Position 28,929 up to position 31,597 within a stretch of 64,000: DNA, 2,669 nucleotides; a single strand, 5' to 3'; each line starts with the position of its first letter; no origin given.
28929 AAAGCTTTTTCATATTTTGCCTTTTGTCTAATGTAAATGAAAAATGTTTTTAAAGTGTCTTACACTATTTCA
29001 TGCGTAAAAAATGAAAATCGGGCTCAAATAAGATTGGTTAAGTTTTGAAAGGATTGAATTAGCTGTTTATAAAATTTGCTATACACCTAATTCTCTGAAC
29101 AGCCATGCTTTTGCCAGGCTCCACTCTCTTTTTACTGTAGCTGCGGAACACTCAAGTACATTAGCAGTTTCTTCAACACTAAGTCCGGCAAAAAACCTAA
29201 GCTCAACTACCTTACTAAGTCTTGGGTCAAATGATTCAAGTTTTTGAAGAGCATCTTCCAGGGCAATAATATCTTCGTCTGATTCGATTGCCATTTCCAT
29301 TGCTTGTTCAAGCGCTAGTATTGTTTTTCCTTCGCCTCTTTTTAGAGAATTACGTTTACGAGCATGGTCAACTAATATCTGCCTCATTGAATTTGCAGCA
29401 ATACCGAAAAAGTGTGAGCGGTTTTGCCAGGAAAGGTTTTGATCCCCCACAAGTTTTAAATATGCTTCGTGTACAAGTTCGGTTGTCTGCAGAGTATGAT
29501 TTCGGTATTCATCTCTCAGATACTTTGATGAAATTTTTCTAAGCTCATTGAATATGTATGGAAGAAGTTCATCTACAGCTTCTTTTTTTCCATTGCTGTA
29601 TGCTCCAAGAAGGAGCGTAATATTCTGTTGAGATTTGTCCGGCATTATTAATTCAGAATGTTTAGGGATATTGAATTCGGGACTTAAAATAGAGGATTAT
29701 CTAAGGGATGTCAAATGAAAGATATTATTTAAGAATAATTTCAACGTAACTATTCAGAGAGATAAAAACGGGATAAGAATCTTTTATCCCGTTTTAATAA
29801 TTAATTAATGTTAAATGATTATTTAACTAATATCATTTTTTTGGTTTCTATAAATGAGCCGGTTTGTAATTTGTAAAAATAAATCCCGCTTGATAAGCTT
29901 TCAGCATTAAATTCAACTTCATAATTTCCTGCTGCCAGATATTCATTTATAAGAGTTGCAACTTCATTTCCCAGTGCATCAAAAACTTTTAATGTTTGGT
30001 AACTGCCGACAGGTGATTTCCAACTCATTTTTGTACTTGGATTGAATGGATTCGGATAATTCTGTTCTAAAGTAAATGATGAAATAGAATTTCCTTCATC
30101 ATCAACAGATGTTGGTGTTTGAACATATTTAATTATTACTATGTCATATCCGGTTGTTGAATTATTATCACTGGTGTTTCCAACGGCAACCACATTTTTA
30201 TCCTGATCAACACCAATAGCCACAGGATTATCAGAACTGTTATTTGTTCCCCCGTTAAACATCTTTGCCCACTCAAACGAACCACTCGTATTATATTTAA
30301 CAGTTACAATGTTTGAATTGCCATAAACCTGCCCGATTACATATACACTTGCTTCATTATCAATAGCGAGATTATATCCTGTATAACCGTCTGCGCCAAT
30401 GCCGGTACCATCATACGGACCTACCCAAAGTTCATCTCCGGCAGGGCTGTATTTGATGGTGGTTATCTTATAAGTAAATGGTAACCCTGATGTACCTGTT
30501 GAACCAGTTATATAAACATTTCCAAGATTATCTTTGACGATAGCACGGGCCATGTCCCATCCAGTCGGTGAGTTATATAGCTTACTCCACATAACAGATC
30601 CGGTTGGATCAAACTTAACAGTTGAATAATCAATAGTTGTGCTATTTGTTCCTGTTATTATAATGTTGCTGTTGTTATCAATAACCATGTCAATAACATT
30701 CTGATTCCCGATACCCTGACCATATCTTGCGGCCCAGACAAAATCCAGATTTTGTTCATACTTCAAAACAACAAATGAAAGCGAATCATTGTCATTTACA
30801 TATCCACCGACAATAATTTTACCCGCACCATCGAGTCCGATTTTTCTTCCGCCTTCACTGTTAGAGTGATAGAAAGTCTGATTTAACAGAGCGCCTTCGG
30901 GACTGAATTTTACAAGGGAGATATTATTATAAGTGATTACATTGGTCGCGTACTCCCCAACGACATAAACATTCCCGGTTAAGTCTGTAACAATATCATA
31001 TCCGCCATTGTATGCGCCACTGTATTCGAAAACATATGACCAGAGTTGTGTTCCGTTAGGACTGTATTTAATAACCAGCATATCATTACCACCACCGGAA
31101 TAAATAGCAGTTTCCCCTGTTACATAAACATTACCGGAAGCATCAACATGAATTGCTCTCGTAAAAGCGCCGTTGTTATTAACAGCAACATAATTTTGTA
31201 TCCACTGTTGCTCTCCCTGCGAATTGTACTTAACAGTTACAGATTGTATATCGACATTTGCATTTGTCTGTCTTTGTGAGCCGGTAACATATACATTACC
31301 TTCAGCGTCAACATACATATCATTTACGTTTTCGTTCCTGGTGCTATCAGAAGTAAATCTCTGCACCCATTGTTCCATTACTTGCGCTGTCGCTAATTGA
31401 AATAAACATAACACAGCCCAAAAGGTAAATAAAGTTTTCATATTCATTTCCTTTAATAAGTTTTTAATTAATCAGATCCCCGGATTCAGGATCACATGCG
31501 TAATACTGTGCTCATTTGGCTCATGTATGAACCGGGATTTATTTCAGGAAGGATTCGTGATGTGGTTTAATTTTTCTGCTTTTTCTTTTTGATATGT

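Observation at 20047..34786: Two paralogous ECF-sigma / TPR Ser-Thr-kinase modules interleaved with T9SS-exported beta-propeller genes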

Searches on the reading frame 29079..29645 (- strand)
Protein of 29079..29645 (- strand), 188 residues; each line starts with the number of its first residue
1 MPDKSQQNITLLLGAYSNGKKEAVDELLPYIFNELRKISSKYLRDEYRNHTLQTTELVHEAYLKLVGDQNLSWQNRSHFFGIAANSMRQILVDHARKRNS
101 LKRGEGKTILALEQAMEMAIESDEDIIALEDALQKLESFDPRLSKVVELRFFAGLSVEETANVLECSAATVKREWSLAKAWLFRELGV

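Call 3: search_protein_families(library=pfam, proteins=[window:29079-29645:-], max_evalue=0.01)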
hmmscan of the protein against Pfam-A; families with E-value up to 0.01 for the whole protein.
window:29079-29645:- (188 aa): 4 families
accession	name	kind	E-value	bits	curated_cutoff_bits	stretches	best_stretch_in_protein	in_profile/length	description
PF07638.17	Sigma70_ECF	-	8.3e-55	186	21.1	1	7-186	2-183/185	ECF sigma factor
PF08281.18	Sigma70_r4_2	-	1.7e-07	31.2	25.7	1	133-182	5-54/54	Sigma-70, region 4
PF04545.22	Sigma70_r4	-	7.9e-06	25.7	24.1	1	136-173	2-39/50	Sigma-70, region 4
PF06530.18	Phage_antitermQ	-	0.00038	20.8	26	1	122-180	46-104/118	Phage antitermination protein Q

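Call 4: search_protein_families(library=ncbifam, proteins=[window:29079-29645:-], max_evalue=0.01)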
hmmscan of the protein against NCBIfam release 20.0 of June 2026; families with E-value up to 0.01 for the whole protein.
window:29079-29645:- (188 aa): 37 families (the best 25 are shown)
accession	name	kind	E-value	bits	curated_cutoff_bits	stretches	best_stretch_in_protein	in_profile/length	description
TIGR02999.1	Sig-70_X6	subfamily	5.8e-65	218.6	126.15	1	7-186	2-182/183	ECF-type sigma factor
TIGR02937.1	sigma70-ECF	superfamily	1.2e-19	70.5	42.9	1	23-182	2-161/165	sigma-70 family RNA polymerase sigma factor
NF009166.1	PRK12513.1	equivalog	3e-09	36.9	206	1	11-178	11-178/193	RNA polymerase sigma factor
NF007216.0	PRK09638.1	equivalog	1e-08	35.2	194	1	14-185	10-173/180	RNA polymerase sigma factor SigY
TIGR02983.1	SigE-fam_strep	subfamily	1.7e-08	34.5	141.55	1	87-183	61-155/162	SigE family RNA polymerase sigma factor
TIGR02952.1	Sig70_famx2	equivalog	9e-08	32.2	206.45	1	54-172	38-156/170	ECF subfamily RNA polymerase sigma factor, BldN family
TIGR02984.1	Sig-70_plancto1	subfamily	9.5e-08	31.8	183.75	1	54-176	59-178/189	RNA polymerase sigma-70 factor, Planctomycetaceae-specific subfamily 1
NF007227.0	PRK09645.1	subfamily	3.4e-07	30.3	202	1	87-173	73-157/177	sigma-70 family RNA polymerase sigma factor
TIGR02954.1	Sig70_famx3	hypoth_equivalog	5.4e-07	29.5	188.5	1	16-180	10-161/170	RNA polymerase sigma-70 factor, TIGR02954 family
NF058625.1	sigma_PG0214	equivalog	8.3e-07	28.9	130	1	55-176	32-151/170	GFO_1088 family ECF-type sigma factor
NF007220.0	PRK09639.1-5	equivalog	2.5e-06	27.4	260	1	52-173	28-151/181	RNA polymerase sigma factor SigX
NF053879.1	RNAPolSigSigVBac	equivalog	2.8e-06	27.1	190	1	107-173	76-142/160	RNA polymerase sigma factor SigV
TIGR02989.1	Sig-70_gvs1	subfamily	1.1e-05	25.4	124.55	1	78-180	55-152/158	RNA polymerase sigma-70 factor, Rhodopirellula/Verrucomicrobium family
NF009165.0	PRK12512.1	equivalog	2e-05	24.2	198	1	5-172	5-165/184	RNA polymerase sigma factor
TIGR02939.1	RpoE_Sigma70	equivalog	2.2e-05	24.5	236.15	1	11-173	9-173/190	RNA polymerase sigma factor RpoE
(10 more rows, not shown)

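Call 20: find_related_loci(query=window:29079-29645:-, collection=genome_contigs, flank=10000)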
Query window:29079-29645:- (188 aa) in genome_contigs; peptide patterns used: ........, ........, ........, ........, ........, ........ (x = any residue, [..] = any of these).
423 stretches matched a pattern; 32 encode a relative of the query (tblastn E <= 1e-3); 32 distinct loci.
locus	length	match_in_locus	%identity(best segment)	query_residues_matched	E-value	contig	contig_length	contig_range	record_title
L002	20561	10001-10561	74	1-187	3e-93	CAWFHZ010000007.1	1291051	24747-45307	MAG: uncultured Ignavibacteria bacterium isolate MFD02416.bin.1.322 genome assembly, contig: contig_19194, whole genome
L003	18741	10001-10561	74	1-187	3e-93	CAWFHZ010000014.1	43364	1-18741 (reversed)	MAG: uncultured Ignavibacteria bacterium isolate MFD02416.bin.1.322 genome assembly, contig: contig_41118, whole genome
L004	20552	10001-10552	74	1-187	2e-91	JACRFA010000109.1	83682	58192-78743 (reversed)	MAG: Ignavibacteriae bacterium isolate NC_groundwater_1713_Pr3_B-0.1um_53_10 SR-2_scaffold_141_1304727, whole genome sho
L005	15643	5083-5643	76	1-187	1e-95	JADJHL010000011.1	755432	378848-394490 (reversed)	MAG: Ignavibacteriales bacterium isolate Ega_18-Q3-R5-49_BAT3C.193 tig00192138-10-7550400, whole genome shotgun sequence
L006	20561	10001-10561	68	1-187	6e-87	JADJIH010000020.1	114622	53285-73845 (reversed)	MAG: Ignavibacteriales bacterium isolate Ega_18-Q3-R5-49_MAXAC.056 tig00192203-140-1151820, whole genome shotgun sequenc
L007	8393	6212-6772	69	1-187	9e-86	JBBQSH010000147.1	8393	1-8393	MAG: Ignavibacteriales bacterium isolate Co_metawrap_1736 Cmw_1736_k141_3835474_length_8393_cov_25.0000, whole genome sh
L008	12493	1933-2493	68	1-187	6e-85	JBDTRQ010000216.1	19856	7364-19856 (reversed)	MAG: Ignavibacteriota bacterium isolate cluster3_bin.250 NODE_9623_length_19856_cov_5.691278, whole genome shotgun seque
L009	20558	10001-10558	66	1-186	5e-82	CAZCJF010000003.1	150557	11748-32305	MAG TPA_asm: uncultured Ignavibacteriaceae bacterium isolate SRP290908_co1_122 genome assembly, contig: NODE_82_length_1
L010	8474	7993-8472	77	1-160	7e-82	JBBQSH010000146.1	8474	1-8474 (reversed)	MAG: Ignavibacteriales bacterium isolate Co_metawrap_1736 Cmw_1736_k141_14309493_length_8474_cov_21.9899, whole genome s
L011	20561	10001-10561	64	1-188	6e-80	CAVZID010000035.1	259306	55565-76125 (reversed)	MAG: uncultured Bacteroidetes bacterium isolate MFD02416.bin.2.172 genome assembly, contig: contig_70424, whole genome s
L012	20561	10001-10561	64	1-188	9e-80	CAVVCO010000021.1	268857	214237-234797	MAG: uncultured Ignavibacteriales bacterium isolate MFD02416.bin.1.346 genome assembly, contig: contig_30607, whole geno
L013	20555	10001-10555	62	1-186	3e-77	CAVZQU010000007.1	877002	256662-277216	MAG: uncultured Bacteroidetes bacterium isolate MFD05684.bin.1.278 genome assembly, contig: contig_25268, whole genome s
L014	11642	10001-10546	58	5-186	3e-69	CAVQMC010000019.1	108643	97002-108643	MAG: uncultured Ignavibacteria bacterium isolate MFD02923.bin.2.72 genome assembly, contig: contig_34499, whole genome s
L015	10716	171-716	57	5-186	3e-68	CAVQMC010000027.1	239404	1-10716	MAG: uncultured Ignavibacteria bacterium isolate MFD02923.bin.2.72 genome assembly, contig: contig_7723, whole genome sh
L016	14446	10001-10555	50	2-186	1e-60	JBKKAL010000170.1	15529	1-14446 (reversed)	MAG: Pyrinomonadaceae bacterium isolate swi_bin.3 k127_18529858, whole genome shotgun sequence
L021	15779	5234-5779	48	6-186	1e-51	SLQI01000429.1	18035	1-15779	MAG: Balneolales bacterium isolate CSSed165cm_526 CSSed16-5cm-8169, whole genome shotgun sequence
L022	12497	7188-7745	45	1-187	4e-47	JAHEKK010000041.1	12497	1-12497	MAG: Gemmatimonadetes bacterium isolate Ww581 NODE_16338_length_12497_cov_2.413138, whole genome shotgun sequence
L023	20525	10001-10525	47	8-182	2e-47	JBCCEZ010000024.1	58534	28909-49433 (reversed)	MAG: Gemmatimonadota bacterium isolate P01_B01_bin.119 k141_4039852_length_58534_cov_19.6291, whole genome shotgun seque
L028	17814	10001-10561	39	6-186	4e-42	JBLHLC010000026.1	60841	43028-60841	MAG: Rhodothermales bacterium isolate 3300054698_137 Ga0535670_0000387, whole genome shotgun sequence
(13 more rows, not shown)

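Call 24: find_related_loci(query=A1, collection=metagenome_contigs, flank=10000)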
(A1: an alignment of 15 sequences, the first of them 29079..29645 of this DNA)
Query A1 (188 aa) in metagenome_contigs; peptide patterns used: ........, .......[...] (x = any residue, [..] = any of these).
600 stretches matched a pattern (row limit reached: there are more); 554 encode a relative of the query (tblastn E <= 1e-3); the best 80 are kept; 80 distinct loci.
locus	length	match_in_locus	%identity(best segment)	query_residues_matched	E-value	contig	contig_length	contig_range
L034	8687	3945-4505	78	1-187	2e-97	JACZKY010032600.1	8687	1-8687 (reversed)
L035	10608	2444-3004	76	1-187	3e-95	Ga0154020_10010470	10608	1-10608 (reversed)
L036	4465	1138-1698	70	1-187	1e-87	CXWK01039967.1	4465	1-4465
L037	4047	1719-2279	70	1-187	4e-86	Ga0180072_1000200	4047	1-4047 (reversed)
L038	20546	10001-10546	62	6-187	6e-79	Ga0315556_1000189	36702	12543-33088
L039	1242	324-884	65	1-187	3e-84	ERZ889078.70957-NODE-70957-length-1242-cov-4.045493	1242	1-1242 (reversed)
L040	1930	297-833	58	7-186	2e-72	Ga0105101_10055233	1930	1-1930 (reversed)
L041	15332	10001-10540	60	6-186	3e-68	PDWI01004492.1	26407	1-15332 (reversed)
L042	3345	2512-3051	57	7-186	9e-68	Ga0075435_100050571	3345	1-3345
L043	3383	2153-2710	55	1-186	2e-67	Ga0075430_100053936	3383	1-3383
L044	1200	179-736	56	1-187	4e-71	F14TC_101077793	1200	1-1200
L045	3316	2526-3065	56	7-186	2e-66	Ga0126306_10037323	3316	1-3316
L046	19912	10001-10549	55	4-186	3e-66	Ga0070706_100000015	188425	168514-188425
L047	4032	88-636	55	4-186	6e-66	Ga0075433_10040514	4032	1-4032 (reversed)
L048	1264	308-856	56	4-186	8e-70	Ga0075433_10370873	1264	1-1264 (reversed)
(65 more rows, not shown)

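Call 40: search_protein_families(library=pfam, proteins=[L002:10683-13217:+, L004:11180-13135:+, L035:3084-4634:+, L035:4915-6900:+, L034:4694-6214:+, L006:13235-14842:+, L009:13383-15116:+, L038:13413-15140:+, L014:7442-9748:+, L041:13140-13799:+], max_evalue=0.001)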
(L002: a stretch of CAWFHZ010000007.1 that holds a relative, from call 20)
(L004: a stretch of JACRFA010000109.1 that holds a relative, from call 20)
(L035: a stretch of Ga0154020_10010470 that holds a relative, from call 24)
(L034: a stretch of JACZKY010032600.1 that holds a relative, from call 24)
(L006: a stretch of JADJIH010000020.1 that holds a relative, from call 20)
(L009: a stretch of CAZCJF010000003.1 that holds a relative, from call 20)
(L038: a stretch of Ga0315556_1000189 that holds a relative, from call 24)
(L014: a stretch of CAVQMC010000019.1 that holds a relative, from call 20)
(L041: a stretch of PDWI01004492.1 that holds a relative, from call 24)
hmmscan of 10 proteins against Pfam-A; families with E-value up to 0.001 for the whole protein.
L002:10683-13217:+ (845 aa): 1 family
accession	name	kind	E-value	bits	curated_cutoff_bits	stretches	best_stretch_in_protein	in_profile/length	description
PF18962.6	Por_Secre_tail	-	1.3e-08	35.5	27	1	767-842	2-74/75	Secretion system C-terminal sorting domain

L004:11180-13135:+ (652 aa): 3 families
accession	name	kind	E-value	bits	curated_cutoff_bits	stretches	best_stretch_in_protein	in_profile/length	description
PF14312.12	FG-GAP_2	-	3.7e-16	59.5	23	1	248-295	1-49/49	FG-GAP repeat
PF18962.6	Por_Secre_tail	-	2.7e-07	31.2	27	1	574-649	2-74/75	Secretion system C-terminal sorting domain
PF01483.27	P_proprotein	-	1.2e-06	29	21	1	444-548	2-86/86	Proprotein convertase P-domain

L035:3084-4634:+ (517 aa): 2 families
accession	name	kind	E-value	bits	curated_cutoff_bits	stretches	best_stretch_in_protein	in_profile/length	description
PF14312.12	FG-GAP_2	-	6.7e-32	109.9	23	3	258-305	1-49/49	FG-GAP repeat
PF18962.6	Por_Secre_tail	-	2.1e-12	47.6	27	1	439-514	2-74/75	Secretion system C-terminal sorting domain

L035:4915-6900:+ (662 aa): 2 families
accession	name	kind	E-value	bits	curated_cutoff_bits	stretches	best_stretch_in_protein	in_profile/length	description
PF18962.6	Por_Secre_tail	-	7.4e-11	42.6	27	1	584-659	2-74/75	Secretion system C-terminal sorting domain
PF13860.13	FlgD_ig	-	0.00016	22.1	27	0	594-645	14-71/79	FlgD Ig-like domain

L034:4694-6214:+ (507 aa): 3 families
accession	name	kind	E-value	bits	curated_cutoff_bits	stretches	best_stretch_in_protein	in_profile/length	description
PF14312.12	FG-GAP_2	-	4.6e-30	104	23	3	248-295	1-49/49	FG-GAP repeat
PF18962.6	Por_Secre_tail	-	9.1e-12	45.5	27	1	429-504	2-74/75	Secretion system C-terminal sorting domain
PF13860.13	FlgD_ig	-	2e-05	24.9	27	1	439-494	14-75/79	FlgD Ig-like domain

L006:13235-14842:+ (536 aa): 4 families
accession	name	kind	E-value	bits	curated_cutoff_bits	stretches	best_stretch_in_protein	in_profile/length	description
PF06739.17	SBBP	-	6.3e-17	61.7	20.5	1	283-315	1-33/38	Beta-propeller repeat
PF18962.6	Por_Secre_tail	-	2.9e-12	47.1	27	1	458-533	2-74/75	Secretion system C-terminal sorting domain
PF13860.13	FlgD_ig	-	1.2e-07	32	27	1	473-523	19-75/79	FlgD Ig-like domain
PF17164.10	DUF5122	-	0.00016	22.3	27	0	160-186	4-32/36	Domain of unknown function (DUF5122) beta-propeller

L009:13383-15116:+ (578 aa): 2 families
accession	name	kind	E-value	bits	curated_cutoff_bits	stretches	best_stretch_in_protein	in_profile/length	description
PF18962.6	Por_Secre_tail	-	2.6e-11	44.1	27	1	496-575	2-74/75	Secretion system C-terminal sorting domain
PF24797.1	Beta-prop_WDR35_TULP_N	-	5.4e-06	26.2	80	0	100-148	84-133/332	WDR35/TULP4 N-terminal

L038:13413-15140:+ (576 aa): 4 families
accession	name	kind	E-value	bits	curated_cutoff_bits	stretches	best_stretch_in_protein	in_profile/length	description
PF13360.13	PQQ_2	-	2.4e-09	37.6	27.6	1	285-408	2-101/233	Outer membrane protein assembly factor BamB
PF18962.6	Por_Secre_tail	-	7.9e-07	29.7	27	1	484-572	2-73/75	Secretion system C-terminal sorting domain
PF07494.17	Reg_prop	-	1.2e-06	28.4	20.4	0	143-161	4-22/24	Two component regulator propeller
PF06739.17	SBBP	-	0.00057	20.2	20.5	0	139-163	8-32/38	Beta-propeller repeat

L014:7442-9748:+ (769 aa): 1 family
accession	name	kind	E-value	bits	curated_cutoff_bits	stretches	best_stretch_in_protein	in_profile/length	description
PF18962.6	Por_Secre_tail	-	8.8e-12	45.6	27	1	691-766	2-74/75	Secretion system C-terminal sorting domain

L041:13140-13799:+ (220 aa): 1 family
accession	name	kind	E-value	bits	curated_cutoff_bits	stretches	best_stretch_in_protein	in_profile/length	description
PF13568.12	OMP_b-brl_2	-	1.6e-08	35.3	27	1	34-199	2-175/175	Outer membrane protein beta-barrel domain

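Call 88: search_protein_families(library=pfam, proteins=[L021:9307-10197:+, L021:10182-10976:+, L021:3562-4740:+, L028:12815-13366:+, L028:8195-9688:-, L023:11716-14397:+, L023:14401-15084:+, L022:11477-12496:+], max_evalue=0.001)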
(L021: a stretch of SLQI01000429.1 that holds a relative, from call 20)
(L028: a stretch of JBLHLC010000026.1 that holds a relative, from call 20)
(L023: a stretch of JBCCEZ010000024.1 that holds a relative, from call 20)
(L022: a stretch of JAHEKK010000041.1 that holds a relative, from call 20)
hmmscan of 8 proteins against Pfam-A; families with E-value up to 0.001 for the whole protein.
L021:9307-10197:+ (297 aa): 2 families
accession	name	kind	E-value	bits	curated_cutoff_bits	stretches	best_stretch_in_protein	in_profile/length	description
PF00005.33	ABC_tran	-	9e-29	101.3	25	1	19-156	1-137/137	ABC transporter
PF13304.12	AAA_21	-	1e-16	62.3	27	1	120-188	230-301/304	AAA domain, putative AbiEii toxin, Type IV TA system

L021:10182-10976:+ (265 aa): 2 families
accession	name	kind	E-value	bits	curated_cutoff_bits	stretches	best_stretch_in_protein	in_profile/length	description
PF12730.13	ABC2_membrane_4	-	7.2e-07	29.8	27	1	11-176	1-154/179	ABC-2 family transporter protein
PF12679.13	ABC2_membrane_2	-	3.8e-05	23.5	27.2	1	10-264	2-282/283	ABC-2 family transporter protein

L021:3562-4740:+ (393 aa): 3 families
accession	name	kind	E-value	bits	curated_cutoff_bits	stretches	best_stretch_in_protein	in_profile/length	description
PF02773.21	S-AdoMet_synt_C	-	5.2e-69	231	25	1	244-381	1-138/138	S-adenosylmethionine synthetase, C-terminal domain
PF02772.21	S-AdoMet_synt_M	-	1.3e-46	158.1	29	1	123-242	1-120/120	S-adenosylmethionine synthetase, central domain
PF00438.25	S-AdoMet_synt_N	-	1.6e-42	144.5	33.1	1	13-110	2-99/99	S-adenosylmethionine synthetase, N-terminal domain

L028:12815-13366:+ (184 aa): 0 families

L028:8195-9688:- (498 aa): 0 families

L023:11716-14397:+ (894 aa): 1 family
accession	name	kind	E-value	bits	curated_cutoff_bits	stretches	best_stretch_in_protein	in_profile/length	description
PF00246.29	Peptidase_M14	-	7.7e-18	65.5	21.6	1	93-296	1-194/286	Zinc carboxypeptidase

L023:14401-15084:+ (228 aa): 0 families

L022:11477-12496:+ (340 aa): 1 family
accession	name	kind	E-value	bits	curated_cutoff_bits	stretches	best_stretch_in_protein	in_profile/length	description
PF00474.23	SSF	-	5.3e-17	62.2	22.8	1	114-339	1-224/406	Sodium:solute symporter family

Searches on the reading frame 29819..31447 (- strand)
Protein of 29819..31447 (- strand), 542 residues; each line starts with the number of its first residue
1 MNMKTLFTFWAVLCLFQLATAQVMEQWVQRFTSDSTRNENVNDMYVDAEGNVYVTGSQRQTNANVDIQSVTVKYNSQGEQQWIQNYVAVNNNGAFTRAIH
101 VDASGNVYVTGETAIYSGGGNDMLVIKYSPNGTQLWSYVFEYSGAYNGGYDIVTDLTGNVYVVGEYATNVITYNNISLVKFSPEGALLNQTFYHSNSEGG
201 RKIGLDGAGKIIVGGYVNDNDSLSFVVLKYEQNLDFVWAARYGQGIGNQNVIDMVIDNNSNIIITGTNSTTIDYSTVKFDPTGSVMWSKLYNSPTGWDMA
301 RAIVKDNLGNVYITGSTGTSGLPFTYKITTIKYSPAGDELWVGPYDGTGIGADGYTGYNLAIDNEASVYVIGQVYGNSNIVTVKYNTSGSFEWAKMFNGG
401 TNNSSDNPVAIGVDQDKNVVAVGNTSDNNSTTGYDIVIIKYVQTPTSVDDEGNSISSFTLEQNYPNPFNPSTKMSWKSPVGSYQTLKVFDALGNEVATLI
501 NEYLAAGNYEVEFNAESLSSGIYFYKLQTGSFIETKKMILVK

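Call 3: search_protein_families(library=pfam, proteins=[window:29819-31447:-], max_evalue=0.01)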
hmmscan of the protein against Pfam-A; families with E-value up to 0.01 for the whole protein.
window:29819-31447:- (542 aa): 5 families
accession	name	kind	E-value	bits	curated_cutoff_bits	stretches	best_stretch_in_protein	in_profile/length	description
PF18962.6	Por_Secre_tail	-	3.2e-09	37.4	27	1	464-539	2-74/75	Secretion system C-terminal sorting domain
PF06739.17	SBBP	-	1e-06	29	20.5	1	26-57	1-31/38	Beta-propeller repeat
PF07494.17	Reg_prop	-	0.00015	22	20.4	0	38-56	4-22/24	Two component regulator propeller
PF15533.11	Ntox33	-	0.00026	21.9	28.4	0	41-54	35-48/65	Bacterial toxin 33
PF17164.10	DUF5122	-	0.0064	17.2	27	0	209-233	4-29/36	Domain of unknown function (DUF5122) beta-propeller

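Call 4: search_protein_families(library=ncbifam, proteins=[window:29819-31447:-], max_evalue=0.01)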
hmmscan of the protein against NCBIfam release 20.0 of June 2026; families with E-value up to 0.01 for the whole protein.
window:29819-31447:- (542 aa): 3 families
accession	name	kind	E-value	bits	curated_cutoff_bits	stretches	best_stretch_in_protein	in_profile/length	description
NF047494.1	Lepto_SBBP_lipo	equivalog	3.6e-31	108.4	400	4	65-169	336-448/466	SBBP repeat beta-propeller lipoprotein, LipL53 family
TIGR02608.1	delta_60_rpt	domain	3.6e-21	74.8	76.5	2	40-79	2-39/55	delta-60 repeat domain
TIGR04183.1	Por_Secre_tail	domain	1.1e-09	38.2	23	1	464-540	2-71/72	T9SS type A sorting domain-containing protein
